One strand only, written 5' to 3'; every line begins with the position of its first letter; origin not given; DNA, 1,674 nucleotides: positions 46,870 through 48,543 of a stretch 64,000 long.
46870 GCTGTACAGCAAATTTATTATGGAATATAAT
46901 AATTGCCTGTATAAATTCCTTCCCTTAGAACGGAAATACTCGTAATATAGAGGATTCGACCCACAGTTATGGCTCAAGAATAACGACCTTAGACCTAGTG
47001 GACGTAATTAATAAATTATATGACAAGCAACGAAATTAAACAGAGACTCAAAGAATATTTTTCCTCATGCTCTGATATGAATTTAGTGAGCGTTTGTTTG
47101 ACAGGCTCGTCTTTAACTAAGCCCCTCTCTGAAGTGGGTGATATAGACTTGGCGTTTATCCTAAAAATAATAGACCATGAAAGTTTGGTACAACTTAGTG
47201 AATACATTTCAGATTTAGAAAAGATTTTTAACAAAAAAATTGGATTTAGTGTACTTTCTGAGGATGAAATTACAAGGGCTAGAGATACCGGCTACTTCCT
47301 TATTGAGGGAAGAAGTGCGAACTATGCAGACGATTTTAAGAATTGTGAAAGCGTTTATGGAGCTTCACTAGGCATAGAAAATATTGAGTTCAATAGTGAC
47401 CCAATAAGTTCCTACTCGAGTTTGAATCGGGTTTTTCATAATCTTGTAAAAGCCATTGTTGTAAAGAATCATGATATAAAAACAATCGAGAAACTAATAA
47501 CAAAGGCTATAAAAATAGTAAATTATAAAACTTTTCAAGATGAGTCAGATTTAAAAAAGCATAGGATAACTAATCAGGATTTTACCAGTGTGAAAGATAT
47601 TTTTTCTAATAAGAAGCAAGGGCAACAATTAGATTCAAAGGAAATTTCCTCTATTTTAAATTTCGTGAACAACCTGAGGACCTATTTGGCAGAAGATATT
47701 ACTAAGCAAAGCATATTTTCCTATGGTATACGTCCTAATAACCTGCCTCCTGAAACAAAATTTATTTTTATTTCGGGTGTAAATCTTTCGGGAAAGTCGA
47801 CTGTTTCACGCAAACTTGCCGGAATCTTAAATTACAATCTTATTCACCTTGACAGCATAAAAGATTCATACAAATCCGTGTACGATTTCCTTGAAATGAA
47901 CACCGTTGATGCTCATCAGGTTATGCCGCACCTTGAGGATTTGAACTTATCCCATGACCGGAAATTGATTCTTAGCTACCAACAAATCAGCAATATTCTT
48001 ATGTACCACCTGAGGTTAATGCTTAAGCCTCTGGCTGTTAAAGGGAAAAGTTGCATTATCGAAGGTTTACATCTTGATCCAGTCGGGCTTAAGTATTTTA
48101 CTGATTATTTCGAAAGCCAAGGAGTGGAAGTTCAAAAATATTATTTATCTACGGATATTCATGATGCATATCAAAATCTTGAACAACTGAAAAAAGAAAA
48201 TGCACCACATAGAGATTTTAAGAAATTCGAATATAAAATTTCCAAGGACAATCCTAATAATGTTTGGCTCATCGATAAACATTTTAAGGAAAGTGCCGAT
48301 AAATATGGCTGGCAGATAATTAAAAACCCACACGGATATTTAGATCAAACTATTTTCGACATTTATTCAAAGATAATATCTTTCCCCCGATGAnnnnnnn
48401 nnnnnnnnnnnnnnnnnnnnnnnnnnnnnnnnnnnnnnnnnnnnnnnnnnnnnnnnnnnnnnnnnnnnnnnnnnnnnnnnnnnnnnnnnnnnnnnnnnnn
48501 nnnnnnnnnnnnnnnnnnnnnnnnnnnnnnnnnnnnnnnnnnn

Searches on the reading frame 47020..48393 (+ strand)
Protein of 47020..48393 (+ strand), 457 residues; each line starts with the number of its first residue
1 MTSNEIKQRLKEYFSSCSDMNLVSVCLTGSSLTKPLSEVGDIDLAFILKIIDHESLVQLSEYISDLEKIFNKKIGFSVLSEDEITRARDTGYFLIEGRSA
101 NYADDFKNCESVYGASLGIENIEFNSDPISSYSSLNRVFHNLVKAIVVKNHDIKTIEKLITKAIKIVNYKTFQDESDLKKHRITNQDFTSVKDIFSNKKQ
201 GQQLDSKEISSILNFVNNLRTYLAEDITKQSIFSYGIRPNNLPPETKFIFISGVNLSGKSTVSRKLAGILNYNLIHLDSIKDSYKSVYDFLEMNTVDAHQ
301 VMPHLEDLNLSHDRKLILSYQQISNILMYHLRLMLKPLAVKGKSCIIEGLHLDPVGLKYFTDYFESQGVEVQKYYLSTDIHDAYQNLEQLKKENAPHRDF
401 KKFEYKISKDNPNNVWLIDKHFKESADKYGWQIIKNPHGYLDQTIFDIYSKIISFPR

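Call 3: search_protein_families(library=pfam, proteins=[window:47020-48393:+], max_evalue=0.1)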
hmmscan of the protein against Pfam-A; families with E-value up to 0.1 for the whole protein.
window:47020-48393:+ (457 aa): 6 families
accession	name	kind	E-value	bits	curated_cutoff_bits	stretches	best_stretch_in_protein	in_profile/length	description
PF13671.12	AAA_33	-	0.00031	21.5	27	1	249-393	2-121/143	AAA domain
PF13238.12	AAA_18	-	0.0013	19.6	29.4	1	249-355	1-85/128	AAA domain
PF01909.29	NTP_transf_2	-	0.0075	17.1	21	1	7-82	5-77/93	Nucleotidyltransferase domain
PF06414.18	Zeta_toxin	-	0.024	14.5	22.3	1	247-299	17-70/199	Zeta toxin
PF18765.7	Polbeta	-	0.029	15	26.9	1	10-81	3-71/93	Polymerase beta, Nucleotidyltransferase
PF21448.3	DNMK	-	0.039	14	27.1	1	247-343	1-98/232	Deoxynucleotide monophosphate kinase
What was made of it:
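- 47020..47274 (+): NTase core (residues 1-85): G29 S30 x10 D41-I-D43, with E83 as the likely third carboxylate. Pfam NTP_transf_2 E 0.0075 and Polbeta E 0.029, both below gathering (call 3).
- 47740..48393 (+): 2-phosphoglycerate-kinase-like P-loop kinase domain (residues 241-457): Walker A G253-T261, D278-S279, E348-G349-x-H-L-x-P354. Pfam AAA_33 E 3e-4 (call 3).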

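Call 6: search_protein_families(library=padloc, proteins=[window:47020-48393:+], max_evalue=0.1)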
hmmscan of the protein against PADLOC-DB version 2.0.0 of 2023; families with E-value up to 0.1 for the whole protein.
window:47020-48393:+ (457 aa): 3 families
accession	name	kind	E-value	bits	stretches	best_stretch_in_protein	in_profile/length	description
PDLC02911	VakA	-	9.4e-05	21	1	247-289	3-44/163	-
PDLC04690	PDC-M51B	-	0.0057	14.4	1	247-275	3-31/191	-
PDLC04903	PDC-S09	-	0.0096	14.2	1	4-84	8-90/108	-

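Call 7: search_protein_families(library=ncbifam, proteins=[window:47020-48393:+], max_evalue=0.1)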
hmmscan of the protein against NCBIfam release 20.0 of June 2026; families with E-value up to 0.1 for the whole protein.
window:47020-48393:+ (457 aa): 7 families
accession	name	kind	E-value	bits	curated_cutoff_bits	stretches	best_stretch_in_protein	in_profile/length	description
NF005994.0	PRK08118.1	equivalog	0.0023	18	215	1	248-280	3-35/172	DNA topology modulation protein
NF047752.1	MntA_antitoxin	equivalog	0.0044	16.9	60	1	21-80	6-63/106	type VII toxin-antitoxin system MntA family adenylyltransferase antitoxin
TIGR04520.1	ECF_ATPase_1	equivalog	0.0071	15.8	315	1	245-272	27-54/269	energy-coupling factor transporter ATPase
NF005576.0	PRK07261.1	equivalog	0.02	14.6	224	1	249-281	3-35/171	DNA topology modulation protein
NF010555.0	PRK13949.1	equivalog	0.025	14.7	180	1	248-285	3-41/175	shikimate kinase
TIGR02173.1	cyt_kin_arch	equivalog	0.029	14.4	102.1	1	249-283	3-37/169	(d)CMP kinase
NF002988.0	PRK03731.1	equivalog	0.088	12.5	161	0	246-280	2-36/174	shikimate kinase AroL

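Call 8: find_homologous_proteins(query=window:47020-48393:+)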
Query window:47020-48393:+ (457 aa): 2 proteins with E <= 0.001 among 6811 candidates.
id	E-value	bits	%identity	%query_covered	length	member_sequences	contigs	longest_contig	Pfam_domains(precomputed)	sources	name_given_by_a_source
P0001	0.0e+0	1012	100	100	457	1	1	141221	-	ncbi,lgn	-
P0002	1.1e-60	224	37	81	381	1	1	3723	PF13671.13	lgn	-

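Call 10: find_encoding_contigs(protein=P0002, flank=10000)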
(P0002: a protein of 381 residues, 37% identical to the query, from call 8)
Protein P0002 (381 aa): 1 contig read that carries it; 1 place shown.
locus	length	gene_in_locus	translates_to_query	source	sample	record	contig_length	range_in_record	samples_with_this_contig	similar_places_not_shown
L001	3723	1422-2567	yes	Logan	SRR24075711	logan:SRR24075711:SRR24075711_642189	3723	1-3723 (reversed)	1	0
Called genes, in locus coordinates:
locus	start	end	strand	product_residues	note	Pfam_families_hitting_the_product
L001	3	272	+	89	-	?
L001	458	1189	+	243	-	-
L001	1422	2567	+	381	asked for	PF13671:AAA_33 (weak)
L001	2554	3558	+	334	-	PF01636:APH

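Call 12: find_encoding_contigs(protein=P0001, flank=10000)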
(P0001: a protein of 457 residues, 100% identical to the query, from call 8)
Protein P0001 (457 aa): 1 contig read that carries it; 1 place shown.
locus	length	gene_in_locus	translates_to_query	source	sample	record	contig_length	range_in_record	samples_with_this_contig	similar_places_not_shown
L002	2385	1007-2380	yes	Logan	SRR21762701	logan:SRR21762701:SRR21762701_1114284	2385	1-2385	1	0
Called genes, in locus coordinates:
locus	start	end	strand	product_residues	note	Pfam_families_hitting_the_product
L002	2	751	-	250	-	?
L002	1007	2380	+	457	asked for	-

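Call 16: search_solved_structures(query=window:47020-48393:+, max_evalue=10, show_alignments=2)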
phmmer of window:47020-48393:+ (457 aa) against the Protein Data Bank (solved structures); distinct sequences matched with E-value up to 10: 2.
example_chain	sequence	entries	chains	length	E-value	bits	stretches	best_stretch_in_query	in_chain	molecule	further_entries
6kk9_O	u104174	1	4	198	3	9.9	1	156-200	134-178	Outer Surface Protein A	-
2oy8_A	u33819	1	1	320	6.3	8.8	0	156-200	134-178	Outer surface protein A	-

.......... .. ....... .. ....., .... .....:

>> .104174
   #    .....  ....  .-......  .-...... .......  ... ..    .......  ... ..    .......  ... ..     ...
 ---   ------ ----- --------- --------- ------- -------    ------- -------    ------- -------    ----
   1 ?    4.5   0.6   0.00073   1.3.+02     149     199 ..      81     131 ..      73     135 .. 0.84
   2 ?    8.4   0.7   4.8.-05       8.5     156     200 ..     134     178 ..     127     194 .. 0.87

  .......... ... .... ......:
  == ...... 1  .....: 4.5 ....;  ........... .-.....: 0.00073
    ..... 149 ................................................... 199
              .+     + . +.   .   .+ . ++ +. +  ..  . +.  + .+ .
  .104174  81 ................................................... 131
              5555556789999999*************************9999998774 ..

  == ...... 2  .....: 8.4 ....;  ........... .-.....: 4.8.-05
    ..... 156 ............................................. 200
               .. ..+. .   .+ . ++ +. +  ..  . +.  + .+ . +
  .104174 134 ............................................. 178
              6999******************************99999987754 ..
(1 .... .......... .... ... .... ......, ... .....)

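Call 27: search_protein_representatives(protein=window:47020-48393:+)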
Query: 457 residues. Proteins with E-value up to 0.001 (for the whole library): 5; up to 1e-10: 3; up to 1e-30: 2. The best 5 are listed.
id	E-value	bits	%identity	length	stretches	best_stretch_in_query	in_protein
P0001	0.0e+00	1011.9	100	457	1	1-457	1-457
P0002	3.6e-61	223.8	37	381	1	83-452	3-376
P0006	4.6e-22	95.0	25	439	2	7-191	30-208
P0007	2.2e-05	40.0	28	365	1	256-442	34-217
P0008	5.0e-04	35.5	31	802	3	247-321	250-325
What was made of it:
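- Only 3 family members among 1.84 billion representatives (call 27). Only three family members exist in about 15 billion proteins, which is incompatible with a core function (call 27).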

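Call 31: find_encoding_contigs(protein=P0006, flank=10000)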
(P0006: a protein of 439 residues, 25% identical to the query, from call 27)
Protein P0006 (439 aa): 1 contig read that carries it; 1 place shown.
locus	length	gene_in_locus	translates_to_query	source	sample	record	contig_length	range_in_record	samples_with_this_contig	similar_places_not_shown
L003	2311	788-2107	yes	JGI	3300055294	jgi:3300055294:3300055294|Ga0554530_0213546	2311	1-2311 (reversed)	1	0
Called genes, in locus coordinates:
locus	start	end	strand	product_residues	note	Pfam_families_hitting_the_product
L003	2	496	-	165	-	?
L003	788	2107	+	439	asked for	PF18765:Polbeta (weak)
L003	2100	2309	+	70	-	?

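Call 34: search_protein_families(library=ncbifam, proteins=[P0007, P0006, P0002, P0008], max_evalue=1)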
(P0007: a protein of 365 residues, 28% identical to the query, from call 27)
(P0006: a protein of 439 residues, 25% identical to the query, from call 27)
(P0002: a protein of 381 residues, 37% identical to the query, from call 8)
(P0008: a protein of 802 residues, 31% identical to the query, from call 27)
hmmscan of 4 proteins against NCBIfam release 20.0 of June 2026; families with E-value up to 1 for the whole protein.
P0007 (365 aa): 5 families
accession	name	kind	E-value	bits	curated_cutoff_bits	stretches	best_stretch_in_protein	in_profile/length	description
NF008994.0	PRK12337.1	equivalog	2.6e-30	105.4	603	1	36-225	274-466/492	2-phosphoglycerate kinase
NF003259.0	PRK04220.1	equivalog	1.5e-28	100.1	343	1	36-230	104-293/306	2-phosphoglycerate kinase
NF008995.0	PRK12338.1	equivalog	3.8e-21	75.8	434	1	36-226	16-203/319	hypothetical protein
NF008996.1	PRK12339.1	equivalog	2.4e-06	27.4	250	1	36-211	12-178/193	mevalonate-3-phosphate 5-kinase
NF007091.2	PRK09545.1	equivalog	0.092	11.9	268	1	267-317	118-167/318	zinc ABC transporter substrate-binding protein ZnuA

P0006 (439 aa): 23 families
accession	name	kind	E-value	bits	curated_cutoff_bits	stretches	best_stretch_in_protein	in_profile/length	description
NF003259.0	PRK04220.1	equivalog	1.6e-10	40.8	343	1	177-437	34-288/306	2-phosphoglycerate kinase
NF008995.0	PRK12338.1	equivalog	1.2e-08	34.8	434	1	231-438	2-203/319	hypothetical protein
NF012212.1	ANT_9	subfamily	3.2e-05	23.3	340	1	24-91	4-69/249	aminoglycoside nucleotidyltransferase ANT(9)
NF008996.1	PRK12339.1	equivalog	6.5e-05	22.7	250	1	235-437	2-192/193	mevalonate-3-phosphate 5-kinase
TIGR00235.1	udk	equivalog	0.001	18.7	220.3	2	232-265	5-41/207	uridine kinase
NF010309.0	PRK13746.1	subfamily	0.0011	18.3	193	1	24-80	7-64/263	aminoglycoside adenylyltransferase family protein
NF004018.0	PRK05480.1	equivalog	0.0012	18.3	180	1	230-271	3-39/210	uridine kinase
NF012157.0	ANT_3pp_I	equivalog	0.0014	18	375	1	31-80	9-58/256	AadA family aminoglycoside 3''-O-nucleotidyltransferase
NF047752.1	MntA_antitoxin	equivalog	0.011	15.6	60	1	44-102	7-63/106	type VII toxin-antitoxin system MntA family adenylyltransferase antitoxin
TIGR02173.1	cyt_kin_arch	equivalog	0.017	15.1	102.1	1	235-284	2-51/169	(d)CMP kinase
NF008994.0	PRK12337.1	equivalog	0.017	13.6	603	1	228-437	257-470/492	2-phosphoglycerate kinase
TIGR03708.1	poly_P_AMP_trns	equivalog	0.018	13.8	547.65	1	196-404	6-193/493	polyphosphate:AMP phosphotransferase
NF005115.0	PRK06547.1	equivalog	0.02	14.3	173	1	229-285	11-66/172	hypothetical protein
TIGR00017.1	cmk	equivalog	0.022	14.5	135.55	1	235-267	4-36/217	(d)CMP kinase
NF053581.1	ANT_3pp_Ic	exception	0.03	13.8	545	1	30-69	14-53/265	aminoglycoside nucleotidyltransferase ANT(3'')-Ic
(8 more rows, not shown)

P0002 (381 aa): 27 families (the best 25 are shown)
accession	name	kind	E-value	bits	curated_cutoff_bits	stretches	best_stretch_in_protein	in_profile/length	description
NF003259.0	PRK04220.1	equivalog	1.4e-08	34.5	343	1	162-378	82-290/306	2-phosphoglycerate kinase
NF005994.0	PRK08118.1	equivalog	4.8e-05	23.5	215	1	173-204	4-35/172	DNA topology modulation protein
NF005115.0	PRK06547.1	equivalog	0.00012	21.5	173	1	165-204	10-50/172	hypothetical protein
TIGR03708.1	poly_P_AMP_trns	equivalog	0.00013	20.8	547.65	1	147-344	18-195/493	polyphosphate:AMP phosphotransferase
NF008994.0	PRK12337.1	equivalog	0.00019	20.1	603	1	171-376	263-466/492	2-phosphoglycerate kinase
NF005576.0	PRK07261.1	equivalog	0.00049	19.9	224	1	174-206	4-36/171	DNA topology modulation protein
NF008995.0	PRK12338.1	equivalog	0.0005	19.6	434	1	169-283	3-122/319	hypothetical protein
TIGR00017.1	cmk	equivalog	0.0008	19.2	135.55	1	172-200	4-32/217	(d)CMP kinase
NF010555.0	PRK13949.1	equivalog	0.0018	18.4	180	1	172-207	3-39/175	shikimate kinase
NF040667.1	hom_kin_desulfo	exception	0.0035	17.2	197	1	173-203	3-33/163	homoserine kinase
NF005923.0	PRK07933.1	equivalog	0.0045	16.4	193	1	172-212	2-42/213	dTMP kinase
TIGR02173.1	cyt_kin_arch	equivalog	0.009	16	102.1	1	172-204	2-34/169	(d)CMP kinase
TIGR00064.1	ftsY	equivalog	0.01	15.1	260.7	1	140-195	43-104/279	signal recognition particle-docking protein FtsY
NF005230.0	PRK06731.1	equivalog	0.014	14.7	553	1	65-128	11-74/281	flagellar biosynthesis regulator FlhF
NF006015.0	PRK08154.1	subfamily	0.017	14.3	204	1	128-203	95-169/314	anaerobic benzoate catabolism transcriptional regulator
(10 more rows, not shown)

P0008 (802 aa): 202 families (the best 25 are shown)
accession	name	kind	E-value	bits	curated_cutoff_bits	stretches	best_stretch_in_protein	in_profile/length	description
NF005576.0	PRK07261.1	equivalog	8.8e-19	67.9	224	3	449-482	5-38/171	DNA topology modulation protein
NF010555.0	PRK13949.1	equivalog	5.2e-17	62.5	180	3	252-321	4-75/175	shikimate kinase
NF004861.0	PRK06217.1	equivalog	5.7e-16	58.4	203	3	252-281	4-33/183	hypothetical protein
NF005994.0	PRK08118.1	equivalog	7.8e-16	58.6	215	3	252-359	4-102/172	DNA topology modulation protein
TIGR00455.1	apsK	equivalog_domain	8.8e-15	54.8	138.7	3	59-98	20-60/184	adenylyl-sulfate kinase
NF005250.0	PRK06761.1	equivalog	4.3e-14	52.2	270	3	58-92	4-38/282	hypothetical protein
NF005115.0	PRK06547.1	equivalog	8.7e-14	51.3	173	3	246-350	12-113/172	hypothetical protein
NF002059.0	PRK00889.1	subfamily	1.9e-13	50.5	244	3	59-98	7-47/177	adenylyl-sulfate kinase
NF004041.0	PRK05541.1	subfamily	3.8e-13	49.9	127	3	248-280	6-38/176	adenylyl-sulfate kinase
NF003012.0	PRK03839.1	equivalog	5e-13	49.4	152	2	253-356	4-100/180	putative kinase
NF003013.0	PRK03846.1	subfamily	6.6e-13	48.8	163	3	59-87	30-58/202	adenylyl-sulfate kinase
TIGR01313.1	therm_gnt_kin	subfamily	9.2e-13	48.3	113.75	3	254-281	3-30/164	gluconokinase, GntK/IdnK-type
NF006015.0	PRK08154.1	subfamily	2.6e-11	43.2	204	3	250-282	137-169/314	anaerobic benzoate catabolism transcriptional regulator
NF008995.0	PRK12338.1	equivalog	2.9e-11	43.4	434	3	446-553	6-114/319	hypothetical protein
NF040667.1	hom_kin_desulfo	exception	4.1e-11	43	197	3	253-282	4-33/163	homoserine kinase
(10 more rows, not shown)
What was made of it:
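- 47020..47274 (+): P0006 hits ANT(9) at 3.2e-5 (call 34).
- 47740..48393 (+): The homologues P0006, P0002 and P0007 match it at 1.6e-10, 1.4e-8 and 1.5e-28 (call 34).
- On ANT(3'')/ANT(9) aminoglycoside nucleotidyltransferases: P0006 scores 23.3 bits against a 340-bit cut-off (call 34).
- On 2-phosphoglycerate kinase family (NCBIfam PRK04220/PRK12337; COG2074): The homologues match at 1.6e-10 and 1.4e-8 (call 34).
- Closest known: ANT. Same: The homologue P0006 hits ANT(9) at E 3.2e-5 (call 34).
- NTase class: P0006 matches ANT(9) at 3.2e-5 and AadA at 1.4e-3 (call 34).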

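Call 35: search_solved_structures(query=A1, max_evalue=10, show_alignments=3)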
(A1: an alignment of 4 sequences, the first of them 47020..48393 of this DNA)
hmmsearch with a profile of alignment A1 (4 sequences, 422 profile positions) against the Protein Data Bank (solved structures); distinct sequences matched with E-value up to 10: 52.
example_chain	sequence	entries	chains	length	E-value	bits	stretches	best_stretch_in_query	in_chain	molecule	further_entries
2v3c_C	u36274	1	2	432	0.0027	19.9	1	136-233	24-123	SIGNAL RECOGNITION 54 KDA PROTEIN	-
3ndb_B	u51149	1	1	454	0.003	19.7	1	136-233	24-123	Signal recognition 54 kDa protein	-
9xbd_E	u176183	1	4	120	0.0049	19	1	5-86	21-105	Nucleotidyltransferase domain-containing protein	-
3czp_A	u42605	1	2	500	0.0084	18.3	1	176-242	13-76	Putative polyphosphate kinase 2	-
1via_A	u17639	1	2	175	0.012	17.8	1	210-245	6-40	shikimate kinase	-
2p0e_A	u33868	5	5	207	0.015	17.4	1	206-251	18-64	Nicotinamide riboside kinase 1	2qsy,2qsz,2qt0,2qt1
1shk_A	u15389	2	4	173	0.02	17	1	212-251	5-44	SHIKIMATE KINASE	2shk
2qg6_A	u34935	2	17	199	0.043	15.9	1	209-251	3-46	Nicotinamide riboside kinase 1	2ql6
4loa_A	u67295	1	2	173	0.044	15.9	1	210-243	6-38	De-novo design amidase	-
4e22_A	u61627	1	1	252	0.12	14.5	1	211-271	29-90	Cytidylate kinase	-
9uan_B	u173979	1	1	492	0.16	14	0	151-229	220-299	miniGq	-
1l4u_A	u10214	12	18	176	0.16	14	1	215-243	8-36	SHIKIMATE KINASE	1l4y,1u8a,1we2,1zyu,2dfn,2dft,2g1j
6vs4_A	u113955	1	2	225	0.17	14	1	179-230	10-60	Small COPII coat GTPase SAR1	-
2iyq_A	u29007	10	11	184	0.17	13.9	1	215-242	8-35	SHIKIMATE KINASE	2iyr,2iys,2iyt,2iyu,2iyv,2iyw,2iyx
2rff_A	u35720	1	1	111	0.19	13.8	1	6-61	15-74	Putative nucleotidyltransferase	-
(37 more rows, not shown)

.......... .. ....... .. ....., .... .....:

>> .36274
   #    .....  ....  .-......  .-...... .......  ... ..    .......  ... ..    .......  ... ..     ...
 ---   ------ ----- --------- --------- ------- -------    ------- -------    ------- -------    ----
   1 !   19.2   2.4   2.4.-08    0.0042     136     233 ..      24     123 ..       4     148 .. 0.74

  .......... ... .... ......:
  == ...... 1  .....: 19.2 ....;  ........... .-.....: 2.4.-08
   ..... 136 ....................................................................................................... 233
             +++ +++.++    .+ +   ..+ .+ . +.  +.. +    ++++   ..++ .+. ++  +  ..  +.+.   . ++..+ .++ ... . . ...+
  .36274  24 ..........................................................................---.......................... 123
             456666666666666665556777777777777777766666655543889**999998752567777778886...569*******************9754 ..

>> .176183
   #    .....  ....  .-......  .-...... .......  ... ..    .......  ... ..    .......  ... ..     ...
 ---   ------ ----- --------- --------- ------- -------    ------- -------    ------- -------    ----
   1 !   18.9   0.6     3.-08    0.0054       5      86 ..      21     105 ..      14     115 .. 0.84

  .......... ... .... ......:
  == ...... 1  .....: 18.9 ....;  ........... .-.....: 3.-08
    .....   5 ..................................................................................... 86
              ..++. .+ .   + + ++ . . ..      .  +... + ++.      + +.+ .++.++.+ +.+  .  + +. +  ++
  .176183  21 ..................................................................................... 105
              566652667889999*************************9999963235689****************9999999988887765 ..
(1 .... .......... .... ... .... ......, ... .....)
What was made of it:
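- Tried and rejected: Sequence searches were uninformative for gene 1 (calls 16, 35).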

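Call 40: find_related_loci(query=window:47020-48393:+, collection=genome_contigs, flank=10000)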
Query window:47020-48393:+ (457 aa) in genome_contigs; peptide patterns used: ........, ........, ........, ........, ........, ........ (x = any residue, [..] = any of these).
294 stretches matched a pattern, but none encodes a relative of the query by tblastn (E <= 1e-3).

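Call 42: find_encoding_contigs(protein=P0003, flank=1000, max_places=3)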
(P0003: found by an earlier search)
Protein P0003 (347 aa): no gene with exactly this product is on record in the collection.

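Call 45: predict_structure(alignment_id=A2)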
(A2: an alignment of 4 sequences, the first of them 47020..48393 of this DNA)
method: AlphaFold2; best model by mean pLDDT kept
length: 457 residues; sequences in the alignment: 4
mean_pLDDT: 71.0   pTM: 0.49
mean pLDDT of the five models: 71.0, 70.7, 70.1, 61.8, 60.9
residues with pLDDT >= 90: 31; 70-90: 245; 50-70: 108; < 50: 73
segments of 3 or more residues with pLDDT < 50: 90-101, 103-126, 169-181, 230-240, 398-406, 455-457
pLDDT, mean of each block of 10 residues (from residue 1): 85 81 79 80 85 87 91 85 64 43 42 30 44 73 79 78 68 44 59 73 78 81 62 35 77 82 87 81 65 72 68 79 75 70 86 78 81 85 63 53 47 75 85 79 86 62
secondary structure, 60 per line:
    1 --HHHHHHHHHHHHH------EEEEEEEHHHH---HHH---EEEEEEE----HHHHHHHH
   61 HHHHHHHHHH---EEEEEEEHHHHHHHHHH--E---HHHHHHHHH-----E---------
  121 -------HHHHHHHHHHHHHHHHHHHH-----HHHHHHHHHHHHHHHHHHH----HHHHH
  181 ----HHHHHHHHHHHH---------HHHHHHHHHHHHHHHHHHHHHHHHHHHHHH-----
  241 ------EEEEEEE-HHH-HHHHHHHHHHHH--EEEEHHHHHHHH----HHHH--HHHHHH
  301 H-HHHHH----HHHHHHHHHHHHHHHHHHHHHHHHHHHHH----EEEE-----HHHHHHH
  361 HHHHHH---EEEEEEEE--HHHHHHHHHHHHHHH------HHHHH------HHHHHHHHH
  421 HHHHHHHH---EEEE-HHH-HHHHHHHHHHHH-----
elements in order: H3-15 E22-28 H29-32 E42-48 H53-70 E74-80 H81-90 H97-105 H128-147 H153-171 H176-180 H185-196 H206-235 E247-253 H259-270 E273-276 H277-284 H289-292 H295-301 H303-307 H312-340 E345-348 H354-366 E370-377 H380-394 H401-405 H412-428 E432-435 H441-452
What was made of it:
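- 47020..48393 (+): Gene 1, 457 aa: a fusion of Pol-beta NTase, helical domain and P-loop kinase. The AF2 model has pLDDT 71 and three domains (call 45).
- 47020..47274 (+): The alpha-beta-alpha-beta-alpha-beta core has pLDDT 80-91 (call 45).
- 47275..47739 (+): Helical middle domain and linker (residues 86-240), no family match. The AF2 model shows helices 128-235 and low confidence at 90-126 (call 45).
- On Pol-beta superfamily nucleotidyltransferase (Pfam NTP_transf_2 / Polbeta): AF2 predicts H3-15, E22-28, H29-32, E42-48, H53-70 and E74-80 at pLDDT 80-91 (call 45).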
